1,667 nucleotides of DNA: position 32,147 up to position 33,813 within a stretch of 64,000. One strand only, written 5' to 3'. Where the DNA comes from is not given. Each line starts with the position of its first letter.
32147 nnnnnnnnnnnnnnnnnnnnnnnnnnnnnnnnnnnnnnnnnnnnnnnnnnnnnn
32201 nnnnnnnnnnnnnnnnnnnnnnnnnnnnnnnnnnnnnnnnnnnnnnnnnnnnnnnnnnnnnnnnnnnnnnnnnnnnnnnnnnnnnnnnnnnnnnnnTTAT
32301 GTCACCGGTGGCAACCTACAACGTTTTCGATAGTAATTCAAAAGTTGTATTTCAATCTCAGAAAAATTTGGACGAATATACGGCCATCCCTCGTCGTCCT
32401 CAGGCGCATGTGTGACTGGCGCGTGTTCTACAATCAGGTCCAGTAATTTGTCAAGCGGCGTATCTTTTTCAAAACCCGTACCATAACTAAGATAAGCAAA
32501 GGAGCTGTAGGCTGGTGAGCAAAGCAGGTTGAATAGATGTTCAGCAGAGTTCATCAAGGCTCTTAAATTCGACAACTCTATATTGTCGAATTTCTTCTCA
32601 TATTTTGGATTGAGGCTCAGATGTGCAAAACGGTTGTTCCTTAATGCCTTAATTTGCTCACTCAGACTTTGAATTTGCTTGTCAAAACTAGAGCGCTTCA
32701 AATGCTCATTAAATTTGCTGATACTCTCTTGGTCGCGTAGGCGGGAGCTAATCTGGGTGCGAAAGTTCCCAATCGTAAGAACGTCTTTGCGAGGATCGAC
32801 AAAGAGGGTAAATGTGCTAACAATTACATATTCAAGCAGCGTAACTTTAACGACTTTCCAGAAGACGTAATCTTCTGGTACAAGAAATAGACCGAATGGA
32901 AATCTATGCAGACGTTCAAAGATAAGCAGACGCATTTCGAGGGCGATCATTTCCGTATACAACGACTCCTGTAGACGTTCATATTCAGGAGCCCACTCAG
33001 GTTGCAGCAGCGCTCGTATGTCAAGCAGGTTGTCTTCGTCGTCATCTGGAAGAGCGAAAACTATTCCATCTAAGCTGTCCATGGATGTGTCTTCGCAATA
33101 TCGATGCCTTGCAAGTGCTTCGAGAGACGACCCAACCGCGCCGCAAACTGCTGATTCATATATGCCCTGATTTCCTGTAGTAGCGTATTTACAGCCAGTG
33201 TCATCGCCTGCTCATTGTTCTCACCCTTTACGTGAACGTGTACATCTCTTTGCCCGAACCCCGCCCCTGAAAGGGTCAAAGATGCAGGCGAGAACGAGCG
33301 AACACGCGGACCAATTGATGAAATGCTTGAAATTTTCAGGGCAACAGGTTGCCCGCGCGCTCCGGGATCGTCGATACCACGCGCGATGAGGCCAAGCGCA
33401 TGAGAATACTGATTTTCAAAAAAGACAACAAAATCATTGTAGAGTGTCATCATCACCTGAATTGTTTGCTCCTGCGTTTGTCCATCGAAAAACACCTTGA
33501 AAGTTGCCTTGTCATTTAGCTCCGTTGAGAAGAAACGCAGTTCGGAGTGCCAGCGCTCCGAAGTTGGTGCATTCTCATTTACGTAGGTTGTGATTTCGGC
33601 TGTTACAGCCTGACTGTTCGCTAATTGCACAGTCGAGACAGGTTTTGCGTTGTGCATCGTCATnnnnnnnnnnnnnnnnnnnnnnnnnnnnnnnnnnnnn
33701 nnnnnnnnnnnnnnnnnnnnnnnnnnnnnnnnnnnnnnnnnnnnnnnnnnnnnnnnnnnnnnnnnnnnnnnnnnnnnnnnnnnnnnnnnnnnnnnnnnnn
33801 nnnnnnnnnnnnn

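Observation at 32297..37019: Methyltransferase translationally coupled to a 197-aa unknown and a HEPN-like protein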

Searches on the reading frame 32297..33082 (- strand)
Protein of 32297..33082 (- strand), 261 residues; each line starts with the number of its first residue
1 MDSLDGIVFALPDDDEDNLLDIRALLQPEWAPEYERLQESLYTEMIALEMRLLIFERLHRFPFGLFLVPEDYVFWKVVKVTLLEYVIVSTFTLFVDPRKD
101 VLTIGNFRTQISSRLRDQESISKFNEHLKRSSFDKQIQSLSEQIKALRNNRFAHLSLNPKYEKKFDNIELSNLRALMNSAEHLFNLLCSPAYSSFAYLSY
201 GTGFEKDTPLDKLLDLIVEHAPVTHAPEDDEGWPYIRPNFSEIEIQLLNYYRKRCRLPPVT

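Call 5: search_protein_families(library=pfam, proteins=[window:32297-33082:-], max_evalue=0.1)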
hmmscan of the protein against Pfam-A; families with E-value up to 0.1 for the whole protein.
window:32297-33082:- (261 aa): 1 family
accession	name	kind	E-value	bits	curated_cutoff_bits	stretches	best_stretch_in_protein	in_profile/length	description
PF18734.6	HEPN_AbiU2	-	5.2e-08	33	26.8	1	34-206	4-188/193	AbiU2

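Call 6: search_protein_families(library=padloc, proteins=[window:32297-33082:-], max_evalue=0.1)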
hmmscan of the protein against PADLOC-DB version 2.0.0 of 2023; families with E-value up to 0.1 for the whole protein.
window:32297-33082:- (261 aa): 0 families

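Call 7: search_protein_families(library=ncbifam, proteins=[window:32297-33082:-], max_evalue=0.1)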
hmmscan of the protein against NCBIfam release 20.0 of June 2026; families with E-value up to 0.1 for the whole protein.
window:32297-33082:- (261 aa): 1 family
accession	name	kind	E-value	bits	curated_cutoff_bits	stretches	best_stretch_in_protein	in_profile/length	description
NF051842.1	PBP4_5_Efaec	equivalog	0.024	13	700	1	114-175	34-93/668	penicillin-binding protein PBP4(5)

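Call 8: search_protein_families(library=phrogs, proteins=[window:32297-33082:-], max_evalue=0.1)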
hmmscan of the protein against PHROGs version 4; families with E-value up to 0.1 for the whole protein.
window:32297-33082:- (261 aa): 0 families

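Call 9: find_homologous_proteins(query=window:32297-33082:-)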
Query window:32297-33082:- (261 aa): 2 proteins with E <= 0.001 among 319 candidates.
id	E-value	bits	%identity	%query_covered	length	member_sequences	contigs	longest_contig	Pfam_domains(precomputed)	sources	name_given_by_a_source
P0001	5.0e-171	585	100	100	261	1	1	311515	PF18734.7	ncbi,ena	-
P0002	2.1e-107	377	63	100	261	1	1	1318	PF18734.7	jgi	-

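Call 11: find_encoding_contigs(protein=P0002, flank=5000)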
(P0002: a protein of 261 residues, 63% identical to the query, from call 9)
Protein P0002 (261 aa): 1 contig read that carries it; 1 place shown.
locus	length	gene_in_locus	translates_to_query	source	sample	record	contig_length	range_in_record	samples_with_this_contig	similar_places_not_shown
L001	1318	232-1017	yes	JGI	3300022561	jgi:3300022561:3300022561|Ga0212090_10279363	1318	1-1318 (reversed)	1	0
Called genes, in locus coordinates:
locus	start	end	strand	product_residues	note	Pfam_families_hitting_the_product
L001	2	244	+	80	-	?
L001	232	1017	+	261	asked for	PF18734:HEPN_AbiU2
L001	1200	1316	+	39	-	?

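Call 12: find_encoding_contigs(protein=P0001, flank=10000, max_places=3)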
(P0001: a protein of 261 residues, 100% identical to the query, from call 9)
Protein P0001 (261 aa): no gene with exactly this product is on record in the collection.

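Call 65: search_solved_structures(query=A3, max_evalue=1)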
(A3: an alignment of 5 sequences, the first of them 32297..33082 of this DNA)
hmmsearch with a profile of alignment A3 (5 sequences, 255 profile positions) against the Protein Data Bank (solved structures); distinct sequences matched with E-value up to 1: 6.
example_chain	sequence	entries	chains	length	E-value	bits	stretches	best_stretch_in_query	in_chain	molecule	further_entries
5e4r_A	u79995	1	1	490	0.046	16.4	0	14-37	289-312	Ketol-acid reductoisomerase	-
4heo_A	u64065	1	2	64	0.12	15.1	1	95-141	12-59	Phosphoprotein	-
9cwo_F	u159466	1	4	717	0.23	14.1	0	94-136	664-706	Phosphoprotein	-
7pon_A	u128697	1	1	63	0.56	12.9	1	95-141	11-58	Phosphoprotein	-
9bdq_B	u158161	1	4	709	0.71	12.5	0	106-157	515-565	Phosphoprotein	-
9vum_A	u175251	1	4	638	0.82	12.3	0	106-157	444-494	Maltose/maltodextrin-binding periplasmic protein,Phosphoprotein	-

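Call 66: predict_structure(alignment_id=A4)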
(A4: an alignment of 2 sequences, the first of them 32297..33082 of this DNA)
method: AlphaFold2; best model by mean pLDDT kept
length: 261 residues; sequences in the alignment: 2
mean_pLDDT: 36.2   pTM: 0.23
mean pLDDT of the five models: 36.2, 35.5, 34.4, 32.5, 31.9
residues with pLDDT >= 90: 0; 70-90: 0; 50-70: 0; < 50: 261
segments of 3 or more residues with pLDDT < 50: 1-261
pLDDT, mean of each block of 10 residues (from residue 1): 34 41 37 34 36 36 32 42 43 36 36 39 41 36 38 29 30 35 36 31 36 35 31 37 42 39 29
secondary structure, 60 per line:
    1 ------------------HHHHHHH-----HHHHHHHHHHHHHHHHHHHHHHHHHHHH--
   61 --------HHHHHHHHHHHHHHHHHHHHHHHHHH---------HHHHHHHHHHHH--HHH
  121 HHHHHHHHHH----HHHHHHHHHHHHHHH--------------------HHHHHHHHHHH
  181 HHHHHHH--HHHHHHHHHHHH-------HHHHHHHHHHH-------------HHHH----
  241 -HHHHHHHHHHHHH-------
elements in order: H19-25 H31-58 H69-94 H104-115 H118-130 H135-149 H170-187 H190-201 H209-219 H233-236 H242-254

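Call 74: search_dna_similar(query=window:32297-33082:-, collection=plasmids, mode=protein, max_evalue=0.001, max_rows=15)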
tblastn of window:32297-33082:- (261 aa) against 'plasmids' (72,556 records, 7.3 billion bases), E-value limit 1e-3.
No match.

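Call 77: find_related_loci(query=A3, collection=viral_contigs, flank=10000)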
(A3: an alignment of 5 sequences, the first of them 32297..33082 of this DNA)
Query A3 (261 aa) in viral_contigs; peptide patterns used: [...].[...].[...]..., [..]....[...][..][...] (x = any residue, [..] = any of these).
20 stretches matched a pattern, but none encodes a relative of the query by tblastn (E <= 1e-3).

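Call 78: list_cluster_members(proteins=[P0001, P0003, P0004, P0005, P0124, P0125, P0127])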
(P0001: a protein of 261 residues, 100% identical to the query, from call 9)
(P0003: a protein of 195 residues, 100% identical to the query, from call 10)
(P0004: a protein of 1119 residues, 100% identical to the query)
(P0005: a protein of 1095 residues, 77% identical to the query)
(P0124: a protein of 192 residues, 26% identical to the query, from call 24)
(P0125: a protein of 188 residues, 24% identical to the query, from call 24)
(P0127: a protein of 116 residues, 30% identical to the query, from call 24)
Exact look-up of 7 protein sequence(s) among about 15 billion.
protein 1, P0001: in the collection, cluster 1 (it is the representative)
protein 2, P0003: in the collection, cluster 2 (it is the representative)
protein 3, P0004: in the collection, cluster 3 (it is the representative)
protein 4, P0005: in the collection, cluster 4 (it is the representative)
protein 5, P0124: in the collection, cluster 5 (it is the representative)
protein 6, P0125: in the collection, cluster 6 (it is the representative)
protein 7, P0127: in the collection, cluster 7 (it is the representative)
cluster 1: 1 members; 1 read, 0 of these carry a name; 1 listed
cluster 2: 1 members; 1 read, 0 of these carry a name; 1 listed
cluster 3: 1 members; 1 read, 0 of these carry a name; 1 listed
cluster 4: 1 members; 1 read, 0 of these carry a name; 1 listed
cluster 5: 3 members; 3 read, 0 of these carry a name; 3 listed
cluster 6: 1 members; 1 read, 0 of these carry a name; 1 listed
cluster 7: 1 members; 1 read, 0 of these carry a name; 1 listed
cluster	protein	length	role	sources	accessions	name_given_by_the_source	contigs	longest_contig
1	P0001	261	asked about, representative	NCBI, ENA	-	-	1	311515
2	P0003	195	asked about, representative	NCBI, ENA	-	-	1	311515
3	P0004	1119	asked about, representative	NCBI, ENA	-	-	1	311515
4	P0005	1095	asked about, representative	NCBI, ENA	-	-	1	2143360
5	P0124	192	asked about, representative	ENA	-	-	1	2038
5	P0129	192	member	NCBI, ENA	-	-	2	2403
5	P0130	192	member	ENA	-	-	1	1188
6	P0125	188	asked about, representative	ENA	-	-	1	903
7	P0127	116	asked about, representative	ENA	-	-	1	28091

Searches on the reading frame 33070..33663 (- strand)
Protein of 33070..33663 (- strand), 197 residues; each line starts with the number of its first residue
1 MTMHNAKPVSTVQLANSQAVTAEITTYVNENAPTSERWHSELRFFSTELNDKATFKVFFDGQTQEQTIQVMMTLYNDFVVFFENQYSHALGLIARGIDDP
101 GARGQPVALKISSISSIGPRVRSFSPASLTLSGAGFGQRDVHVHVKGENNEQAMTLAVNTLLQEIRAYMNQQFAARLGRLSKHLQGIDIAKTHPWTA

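Call 5: search_protein_families(library=pfam, proteins=[window:33070-33663:-], max_evalue=0.1)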
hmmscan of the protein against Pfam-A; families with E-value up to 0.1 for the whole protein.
window:33070-33663:- (197 aa): 0 families

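Call 6: search_protein_families(library=padloc, proteins=[window:33070-33663:-], max_evalue=0.1)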
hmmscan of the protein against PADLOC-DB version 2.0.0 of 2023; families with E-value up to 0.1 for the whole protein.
window:33070-33663:- (197 aa): 0 families

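Call 7: search_protein_families(library=ncbifam, proteins=[window:33070-33663:-], max_evalue=0.1)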
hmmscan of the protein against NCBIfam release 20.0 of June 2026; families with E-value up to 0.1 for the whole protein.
window:33070-33663:- (197 aa): 0 families

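Call 8: search_protein_families(library=phrogs, proteins=[window:33070-33663:-], max_evalue=0.1)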
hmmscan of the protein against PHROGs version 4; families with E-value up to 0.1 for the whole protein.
window:33070-33663:- (197 aa): 0 families

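Call 10: find_homologous_proteins(query=window:33070-33663:-)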
Query window:33070-33663:- (197 aa): 1 proteins with E <= 0.001 among 141 candidates.
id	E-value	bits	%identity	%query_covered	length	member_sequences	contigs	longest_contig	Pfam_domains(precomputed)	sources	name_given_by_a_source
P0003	5.6e-124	429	100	99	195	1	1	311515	-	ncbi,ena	-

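Call 24: search_protein_representatives(protein=window:33070-33663:-)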
Query: 197 residues. Proteins with E-value up to 0.001 (for the whole library): 6; up to 1e-10: 1; up to 1e-30: 1. The best 6 are listed.
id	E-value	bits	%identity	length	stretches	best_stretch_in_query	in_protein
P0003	1.8e-124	428.7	100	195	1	3-197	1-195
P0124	1.7e-10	57.4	26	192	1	3-191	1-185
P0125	9.1e-08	48.5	24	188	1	7-184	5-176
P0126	5.0e-06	42.8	28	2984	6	21-138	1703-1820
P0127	3.7e-05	40.0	30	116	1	18-101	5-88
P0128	7.6e-05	39.0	27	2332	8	20-138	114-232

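Call 28: search_protein_families(library=pfam, proteins=[P0124, P0125, P0126, P0127, P0128], max_evalue=0.01)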
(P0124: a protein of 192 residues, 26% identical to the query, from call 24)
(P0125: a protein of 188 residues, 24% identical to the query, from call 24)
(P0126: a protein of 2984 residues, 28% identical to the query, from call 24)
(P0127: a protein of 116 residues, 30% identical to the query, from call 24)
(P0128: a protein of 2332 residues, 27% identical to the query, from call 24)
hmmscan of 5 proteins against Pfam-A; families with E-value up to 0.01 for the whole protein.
P0124 (192 aa): 0 families

P0125 (188 aa): 0 families

P0126 (2984 aa): 4 families
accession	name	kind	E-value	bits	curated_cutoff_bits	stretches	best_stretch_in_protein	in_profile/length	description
PF00028.23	Cadherin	-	2e-93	307.4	28.8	12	1143-1230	4-91/93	Cadherin domain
PF17936.7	Big_6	-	8.3e-12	45.6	27.6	0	1974-1996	58-80/83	Bacterial Ig domain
PF18957.6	RibLong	-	4.5e-10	40.6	27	0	1060-1122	28-91/93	Long Rib domain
PF23592.1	Cadherin_CELSR2_9th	-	5.1e-08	33.4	36.8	0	1063-1116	38-93/100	CELSR2-like, ninth cadherin domain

P0127 (116 aa): 0 families

P0128 (2332 aa): 14 families
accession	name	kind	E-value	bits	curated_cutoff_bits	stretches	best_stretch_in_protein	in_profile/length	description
PF00028.23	Cadherin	-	1.4e-97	320.7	28.8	10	120-204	3-91/93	Cadherin domain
PF18957.6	RibLong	-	8.8e-19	68.6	27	0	129-189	16-77/93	Long Rib domain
PF18981.6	InlK_D3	-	1.1e-18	67.5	25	0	989-1020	44-75/75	Internalin K domain (D3/D4)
PF20164.4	GspA_SrpA_N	-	3.7e-15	56.8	27.4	0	1239-1281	69-113/117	GspA/SrpA SigLec-like domain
PF22414.1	Hia_Tpr_ring_dom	-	8.8e-12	45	27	0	283-296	23-36/37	Trimeric autotransporter adhesin, Trp ring domain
PF18426.6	Tli4_C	-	1.2e-11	45.5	25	0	1228-1274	74-120/161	Tle cognate immunity protein 4 C-terminal domain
PF19077.6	Big_13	-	2.6e-11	44.4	27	0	505-563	43-100/102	Bacterial Ig-like domain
PF24650.2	TT1_Tal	-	7e-11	42.1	27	0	224-266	5-47/90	Tal, N-terminal tail tube TT1 domain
PF17936.7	Big_6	-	1.6e-05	25.5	27.6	0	635-659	56-80/83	Bacterial Ig domain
PF13750.12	Big_3_3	-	0.00031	20.9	27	0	72-95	116-139/157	Bacterial Ig-like domain (group 3)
PF16323.11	DUF4959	-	0.00077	20.2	32.9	0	435-462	77-104/106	Domain of unknown function (DUF4959)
PF07661.19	MORN_2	-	0.00091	19.6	29.6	0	284-297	8-21/22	MORN repeat variant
PF10342.15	Kre9_KNH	-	0.0019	19.3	24.6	0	158-193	47-82/94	Kre9/KNH-like N-terminal Ig-like domain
PF16389.11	DUF4998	-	0.0048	16.9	29.1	0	1615-1638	83-106/199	Domain of unknown function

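Call 30: find_related_loci(query=A1, collection=metagenome_contigs, flank=10000)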
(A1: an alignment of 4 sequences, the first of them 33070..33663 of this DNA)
Query A1 (197 aa) in metagenome_contigs; peptide patterns used: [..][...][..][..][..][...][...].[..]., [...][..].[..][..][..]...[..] (x = any residue, [..] = any of these).
330 stretches matched a pattern, but none encodes a relative of the query by tblastn (E <= 1e-3).

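Call 37: find_encoding_contigs(protein=P0124, flank=10000, max_places=3)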
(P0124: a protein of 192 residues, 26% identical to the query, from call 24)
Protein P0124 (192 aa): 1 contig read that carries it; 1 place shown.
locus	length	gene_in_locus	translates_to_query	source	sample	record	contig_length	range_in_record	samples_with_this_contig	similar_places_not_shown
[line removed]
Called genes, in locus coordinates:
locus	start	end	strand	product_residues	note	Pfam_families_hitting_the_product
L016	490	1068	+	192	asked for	-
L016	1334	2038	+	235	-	?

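Call 43: find_encoding_contigs(protein=P0125, flank=10000, max_places=4)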
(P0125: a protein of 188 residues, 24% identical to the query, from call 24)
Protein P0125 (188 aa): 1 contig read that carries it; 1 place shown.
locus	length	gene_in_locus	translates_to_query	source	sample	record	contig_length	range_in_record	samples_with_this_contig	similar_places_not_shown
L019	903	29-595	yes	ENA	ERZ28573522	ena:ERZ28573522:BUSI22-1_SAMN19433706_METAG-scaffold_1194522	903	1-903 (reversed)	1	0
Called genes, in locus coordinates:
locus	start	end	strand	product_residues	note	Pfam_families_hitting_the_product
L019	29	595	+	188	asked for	-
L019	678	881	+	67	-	-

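Call 45: find_related_loci(query=A2, collection=metagenome_contigs, flank=10000)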
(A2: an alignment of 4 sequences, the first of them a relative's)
Query A2 (192 aa) in metagenome_contigs; peptide patterns used: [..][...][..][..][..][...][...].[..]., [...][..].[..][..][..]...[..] (x = any residue, [..] = any of these).
330 stretches matched a pattern, but none encodes a relative of the query by tblastn (E <= 1e-3).

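Call 55: predict_structure(alignment_id=A1)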
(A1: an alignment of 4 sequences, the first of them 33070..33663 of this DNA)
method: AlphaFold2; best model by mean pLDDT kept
length: 197 residues; sequences in the alignment: 4
mean_pLDDT: 55.6   pTM: 0.52
mean pLDDT of the five models: 55.6, 54.6, 53.8, 52.6, 50.5
residues with pLDDT >= 90: 0; 70-90: 46; 50-70: 69; < 50: 82
segments of 3 or more residues with pLDDT < 50: 49-53, 88-147, 188-197
pLDDT, mean of each block of 10 residues (from residue 1): 60 63 82 78 62 62 78 69 54 43 34 30 38 44 49 59 60 55 51 38
secondary structure, 60 per line:
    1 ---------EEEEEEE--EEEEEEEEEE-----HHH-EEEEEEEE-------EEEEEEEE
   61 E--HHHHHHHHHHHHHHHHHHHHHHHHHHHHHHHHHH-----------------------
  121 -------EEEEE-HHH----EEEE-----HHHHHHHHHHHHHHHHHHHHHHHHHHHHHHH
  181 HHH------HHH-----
elements in order: E10-16 E19-28 E38-45 E53-61 H64-97 E128-132 E141-144 H150-183

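Call 59: fold_search(model_id=the predicted structure, library=pdb)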
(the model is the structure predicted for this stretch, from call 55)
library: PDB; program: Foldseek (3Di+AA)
matches with E <= 10: 130; with E <= 0.001: 0
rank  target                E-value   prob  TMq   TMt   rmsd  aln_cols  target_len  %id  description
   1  2y3w_B                4.8e-01  0.08  0.20  0.23  18.8       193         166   10  N-terminal head domain and beginning of coiled coil domain of Danio rerio SAS-6 (released 2011-02-09)
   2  1oej                  5.7e-01  0.44  0.22  0.23   4.8        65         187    8  YodA from Escherichia coli crystallised with no added ions (released 2003-08-15)
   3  1txl                  8.3e-01  0.41  0.23  0.24   4.8        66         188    8  Crystal structure of metal-binding protein yodA from E. coli, Pfam DUF149 (released 2004-07-20)
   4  7jj9                  1.2e+00  0.35  0.22  0.10   5.0        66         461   15  Crystal structure of Zn(II)-bound AdcA from Streptococcus pneumoniae (released 2020-12-23)
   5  7jja                  1.3e+00  0.28  0.21  0.23   5.3        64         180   14  Crystal structure of the ZinT-like domain of Streptococcus pneumoniae AdcA in the apo form (released 2020-12-23)
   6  6lm2                  1.3e+00  0.28  0.23  0.24   4.8        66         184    8  Crystal structure of Zinc binding protein ZinT from E. coli (released 2020-07-08)
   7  1zdn_B                2.1e+00  0.09  0.18  0.23   4.6        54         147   11  Ubiquitin-conjugating enzyme E2S (released 2005-05-03)
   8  4tnn                  2.6e+00  0.15  0.21  0.22   4.0        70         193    8  Crystal structure of Escherichia coli protein YodA in complex with Ni - artifact of purification. (released 2014-06-25)
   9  7cuh_A                2.6e+00  0.05  0.14  0.10   7.9        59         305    8  Crystal structure of fission yeast Pot1 and ssDNA (released 2021-08-25)
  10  5bnb_C                2.8e+00  0.12  0.19  0.24   3.9        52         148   13  Crystal structure of a Ube2S-ubiquitin conjugate (released 2016-02-17)
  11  6s98_A                3.0e+00  0.11  0.19  0.25   3.8        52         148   13  Crystal structure of the catalytic domain of UBE2S WT. (released 2020-10-21)
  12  1jas_MODEL_1_A        3.0e+00  0.08  0.17  0.21   4.7        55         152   11  HsUbc2b (released 2003-09-09)
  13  6s96_B                3.2e+00  0.07  0.19  0.23   6.4        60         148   12  Crystal structure of the catalytic domain of UBE2S C118A. (released 2020-10-21)
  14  5xhh_C                3.2e+00  0.03  0.13  0.17   9.3        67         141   13  crystal structure of Hcp1 from Salmonella typhimurium (released 2018-03-07)
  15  2h2y_B                3.4e+00  0.11  0.19  0.30   3.8        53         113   17  Crystal structure of ubiquitin conjugating enzyme E2 from plasmodium falciparum (released 2006-06-20)
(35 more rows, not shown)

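Call 75: search_dna_similar(query=window:33070-33663:-, collection=plasmids, mode=protein, max_evalue=0.01, max_rows=15)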
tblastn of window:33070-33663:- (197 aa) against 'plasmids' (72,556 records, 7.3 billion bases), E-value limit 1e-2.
No match.

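Call 76: search_dna_similar(query=window:33070-33663:-, collection=phages, mode=protein, max_evalue=0.01, max_rows=10)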
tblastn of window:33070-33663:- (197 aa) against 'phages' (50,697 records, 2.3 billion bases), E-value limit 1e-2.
No match.

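Call 88: find_related_loci(query=A2, collection=viral_contigs, flank=10000)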
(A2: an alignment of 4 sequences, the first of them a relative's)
Query A2 (192 aa) in viral_contigs; peptide patterns used: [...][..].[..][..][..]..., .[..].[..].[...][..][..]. (x = any residue, [..] = any of these).
107 stretches matched a pattern, but none encodes a relative of the query by tblastn (E <= 1e-3).
